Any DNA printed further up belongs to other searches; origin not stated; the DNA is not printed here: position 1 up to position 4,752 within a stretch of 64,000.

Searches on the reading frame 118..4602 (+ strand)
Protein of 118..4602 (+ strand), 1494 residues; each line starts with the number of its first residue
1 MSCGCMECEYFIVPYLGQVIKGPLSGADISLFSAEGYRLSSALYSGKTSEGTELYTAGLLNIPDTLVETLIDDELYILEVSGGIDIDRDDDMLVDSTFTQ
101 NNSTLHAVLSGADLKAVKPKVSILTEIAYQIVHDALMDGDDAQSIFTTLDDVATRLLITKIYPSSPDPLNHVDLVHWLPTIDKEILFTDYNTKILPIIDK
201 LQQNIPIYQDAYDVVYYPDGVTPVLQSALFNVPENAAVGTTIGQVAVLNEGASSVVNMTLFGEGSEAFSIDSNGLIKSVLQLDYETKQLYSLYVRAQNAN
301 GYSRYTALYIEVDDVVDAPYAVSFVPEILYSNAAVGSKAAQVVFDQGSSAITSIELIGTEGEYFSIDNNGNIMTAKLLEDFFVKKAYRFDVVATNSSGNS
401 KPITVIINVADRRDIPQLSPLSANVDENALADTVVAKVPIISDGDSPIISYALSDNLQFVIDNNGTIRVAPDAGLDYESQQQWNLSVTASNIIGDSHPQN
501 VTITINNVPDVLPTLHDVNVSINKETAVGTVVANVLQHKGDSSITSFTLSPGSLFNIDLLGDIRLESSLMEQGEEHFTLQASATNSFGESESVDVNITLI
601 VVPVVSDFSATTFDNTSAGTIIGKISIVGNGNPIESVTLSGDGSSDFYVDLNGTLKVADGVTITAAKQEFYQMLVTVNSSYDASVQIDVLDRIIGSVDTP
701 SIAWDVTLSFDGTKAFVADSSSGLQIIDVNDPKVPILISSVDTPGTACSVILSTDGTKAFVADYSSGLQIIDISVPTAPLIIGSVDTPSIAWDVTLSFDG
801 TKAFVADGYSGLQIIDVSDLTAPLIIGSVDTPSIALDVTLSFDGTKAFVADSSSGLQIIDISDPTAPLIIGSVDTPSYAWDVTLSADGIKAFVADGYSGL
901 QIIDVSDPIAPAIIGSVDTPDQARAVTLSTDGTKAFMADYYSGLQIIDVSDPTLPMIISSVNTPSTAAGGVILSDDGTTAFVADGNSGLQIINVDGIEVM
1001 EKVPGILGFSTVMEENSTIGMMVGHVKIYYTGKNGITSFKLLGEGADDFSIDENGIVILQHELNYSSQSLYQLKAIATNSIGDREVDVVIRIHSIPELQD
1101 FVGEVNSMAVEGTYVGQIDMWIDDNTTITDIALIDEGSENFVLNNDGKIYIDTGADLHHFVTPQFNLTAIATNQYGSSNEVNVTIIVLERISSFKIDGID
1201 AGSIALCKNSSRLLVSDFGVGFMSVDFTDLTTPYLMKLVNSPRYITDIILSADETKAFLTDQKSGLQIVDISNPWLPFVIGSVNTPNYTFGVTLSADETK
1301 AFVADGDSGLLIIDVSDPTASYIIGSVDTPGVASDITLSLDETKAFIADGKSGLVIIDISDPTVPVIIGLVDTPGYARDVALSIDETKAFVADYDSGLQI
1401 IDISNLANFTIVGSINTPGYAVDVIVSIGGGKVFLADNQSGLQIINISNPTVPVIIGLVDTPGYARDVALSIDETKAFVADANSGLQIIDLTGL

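Call 89: search_protein_families(library=pfam, proteins=[window:118-4602:+], max_evalue=0.00001)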
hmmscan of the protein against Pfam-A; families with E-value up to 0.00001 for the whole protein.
window:118-4602:+ (1494 aa): 2 families
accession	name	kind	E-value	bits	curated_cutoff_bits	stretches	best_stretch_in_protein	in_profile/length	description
PF08309.17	LVIVD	-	3.4e-76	250.8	20.2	5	1374-1417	1-42/42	LVIVD repeat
PF00028.23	Cadherin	-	5.7e-32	110.4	28.8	1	230-312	3-92/93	Cadherin domain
